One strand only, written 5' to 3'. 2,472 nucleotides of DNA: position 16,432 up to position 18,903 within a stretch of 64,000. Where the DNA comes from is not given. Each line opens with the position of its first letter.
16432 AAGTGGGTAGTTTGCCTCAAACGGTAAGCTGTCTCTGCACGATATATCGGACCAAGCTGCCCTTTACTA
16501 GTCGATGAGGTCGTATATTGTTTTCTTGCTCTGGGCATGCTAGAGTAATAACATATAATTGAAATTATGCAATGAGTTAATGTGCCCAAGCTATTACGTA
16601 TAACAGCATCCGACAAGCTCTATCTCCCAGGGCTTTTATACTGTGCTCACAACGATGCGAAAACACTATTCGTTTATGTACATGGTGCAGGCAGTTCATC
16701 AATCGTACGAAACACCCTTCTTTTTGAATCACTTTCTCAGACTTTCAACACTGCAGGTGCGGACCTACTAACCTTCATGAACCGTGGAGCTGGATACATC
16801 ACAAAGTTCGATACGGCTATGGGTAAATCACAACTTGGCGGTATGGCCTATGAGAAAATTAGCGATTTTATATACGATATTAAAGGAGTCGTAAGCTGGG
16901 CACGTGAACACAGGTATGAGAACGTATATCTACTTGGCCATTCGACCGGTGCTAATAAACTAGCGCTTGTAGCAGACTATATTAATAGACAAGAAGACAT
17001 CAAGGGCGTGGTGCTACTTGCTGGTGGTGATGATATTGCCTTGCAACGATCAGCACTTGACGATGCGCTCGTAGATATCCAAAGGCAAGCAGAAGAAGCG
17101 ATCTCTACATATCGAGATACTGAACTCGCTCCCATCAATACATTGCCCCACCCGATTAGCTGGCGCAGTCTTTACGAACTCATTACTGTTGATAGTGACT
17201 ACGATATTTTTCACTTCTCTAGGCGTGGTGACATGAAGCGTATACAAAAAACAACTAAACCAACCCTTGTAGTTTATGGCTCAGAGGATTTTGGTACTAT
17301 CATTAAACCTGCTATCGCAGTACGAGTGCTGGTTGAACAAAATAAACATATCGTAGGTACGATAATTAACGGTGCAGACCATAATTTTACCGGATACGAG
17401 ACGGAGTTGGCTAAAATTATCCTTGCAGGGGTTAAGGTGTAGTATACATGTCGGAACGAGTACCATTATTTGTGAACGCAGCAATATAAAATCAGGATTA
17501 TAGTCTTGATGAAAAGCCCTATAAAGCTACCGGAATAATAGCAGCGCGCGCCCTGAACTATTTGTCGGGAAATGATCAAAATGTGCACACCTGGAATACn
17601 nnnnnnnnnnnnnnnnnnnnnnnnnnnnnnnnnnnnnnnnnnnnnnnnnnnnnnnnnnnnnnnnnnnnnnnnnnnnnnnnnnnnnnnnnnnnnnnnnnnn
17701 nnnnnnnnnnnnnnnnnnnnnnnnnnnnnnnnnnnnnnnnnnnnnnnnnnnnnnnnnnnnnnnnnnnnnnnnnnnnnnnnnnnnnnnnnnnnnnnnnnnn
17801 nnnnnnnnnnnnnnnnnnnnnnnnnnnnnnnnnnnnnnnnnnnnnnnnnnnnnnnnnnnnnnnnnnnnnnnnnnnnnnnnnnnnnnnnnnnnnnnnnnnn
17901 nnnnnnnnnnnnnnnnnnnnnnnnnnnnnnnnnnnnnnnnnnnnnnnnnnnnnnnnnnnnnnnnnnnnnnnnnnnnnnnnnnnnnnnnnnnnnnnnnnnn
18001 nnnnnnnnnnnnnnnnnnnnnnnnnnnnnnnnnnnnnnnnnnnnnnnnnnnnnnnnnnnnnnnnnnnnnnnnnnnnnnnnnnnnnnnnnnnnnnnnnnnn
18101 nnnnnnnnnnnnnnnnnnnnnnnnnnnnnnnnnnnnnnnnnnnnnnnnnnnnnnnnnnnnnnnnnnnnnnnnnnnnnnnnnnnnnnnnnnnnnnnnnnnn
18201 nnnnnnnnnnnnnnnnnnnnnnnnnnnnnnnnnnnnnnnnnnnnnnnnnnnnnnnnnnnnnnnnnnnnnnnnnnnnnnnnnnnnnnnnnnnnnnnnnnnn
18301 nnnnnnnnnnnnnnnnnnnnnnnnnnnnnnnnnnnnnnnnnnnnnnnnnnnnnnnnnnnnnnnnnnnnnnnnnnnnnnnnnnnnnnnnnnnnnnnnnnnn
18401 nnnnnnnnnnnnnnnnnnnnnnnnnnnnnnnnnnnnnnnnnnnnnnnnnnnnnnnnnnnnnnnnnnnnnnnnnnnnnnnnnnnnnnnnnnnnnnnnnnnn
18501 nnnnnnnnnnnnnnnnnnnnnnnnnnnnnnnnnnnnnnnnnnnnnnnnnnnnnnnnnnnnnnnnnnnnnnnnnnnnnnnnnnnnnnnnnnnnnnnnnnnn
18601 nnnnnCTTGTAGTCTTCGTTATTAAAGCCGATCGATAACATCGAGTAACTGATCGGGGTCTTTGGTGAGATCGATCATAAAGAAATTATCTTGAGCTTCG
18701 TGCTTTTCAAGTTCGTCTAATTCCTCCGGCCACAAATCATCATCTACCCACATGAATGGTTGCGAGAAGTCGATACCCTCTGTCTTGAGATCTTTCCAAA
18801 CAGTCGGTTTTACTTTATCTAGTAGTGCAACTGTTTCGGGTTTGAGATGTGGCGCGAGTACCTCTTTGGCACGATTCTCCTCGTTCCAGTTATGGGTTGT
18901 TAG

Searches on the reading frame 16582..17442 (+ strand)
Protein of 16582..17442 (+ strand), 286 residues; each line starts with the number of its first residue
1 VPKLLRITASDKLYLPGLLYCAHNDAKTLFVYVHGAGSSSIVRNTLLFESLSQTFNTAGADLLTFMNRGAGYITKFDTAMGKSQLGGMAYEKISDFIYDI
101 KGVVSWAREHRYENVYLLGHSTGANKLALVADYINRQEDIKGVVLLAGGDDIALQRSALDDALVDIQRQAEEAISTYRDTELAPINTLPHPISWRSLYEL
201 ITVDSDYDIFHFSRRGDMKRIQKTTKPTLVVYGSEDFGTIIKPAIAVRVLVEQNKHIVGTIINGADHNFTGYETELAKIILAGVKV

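Call 5: search_protein_families(library=pfam, proteins=[window:16582-17442:+], max_evalue=1)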
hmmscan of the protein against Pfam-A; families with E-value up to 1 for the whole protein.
window:16582-17442:+ (286 aa): 10 families
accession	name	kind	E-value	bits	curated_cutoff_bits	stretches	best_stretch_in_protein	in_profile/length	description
PF12146.15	Hydrolase_4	-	1.9e-09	37.6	27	1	26-153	3-114/239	Serine aminopeptidase, S33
PF00561.26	Abhydrolase_1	-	3.9e-06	27.2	25.8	1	29-187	2-133/245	alpha/beta hydrolase fold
PF08538.16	DUF1749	-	0.00011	21.8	24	1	109-277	101-286/299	Protein of unknown function (DUF1749)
PF12697.13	Abhydrolase_6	-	0.00025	22.2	26.3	1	31-269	2-206/217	Alpha/beta hydrolase family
PF07859.19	Abhydrolase_3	-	0.0031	17.8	25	1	99-235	51-175/210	alpha/beta hydrolase fold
PF06821.19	Ser_hydrolase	-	0.0091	16.4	22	1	109-151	51-93/172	Serine hydrolase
PF12048.14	DUF3530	-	0.067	12.9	29.8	1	100-163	182-244/310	Protein of unknown function (DUF3530)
PF24568.1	CC_PcsB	-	0.13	12.6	27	1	230-258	34-62/75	Peptidoglycan hydrolase PcsB, coiled-coil domain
PF12695.13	Abhydrolase_5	-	0.15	12.3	27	1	110-148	53-89/164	Alpha/beta hydrolase family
PF13500.12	AAA_26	-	0.17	12.2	27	1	225-267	128-169/198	AAA domain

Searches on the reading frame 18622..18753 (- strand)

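Call 5: search_protein_families(library=pfam, proteins=[window:18622-18753:-], max_evalue=1)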
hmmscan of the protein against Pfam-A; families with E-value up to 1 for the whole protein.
window:18622-18753:- (43 aa): 1 family
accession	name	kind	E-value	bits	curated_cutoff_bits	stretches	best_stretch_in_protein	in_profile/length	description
PF18130.6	ATPgrasp_N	-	0.14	13.1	27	1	17-42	24-49/81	ATP-grasp N-terminal domain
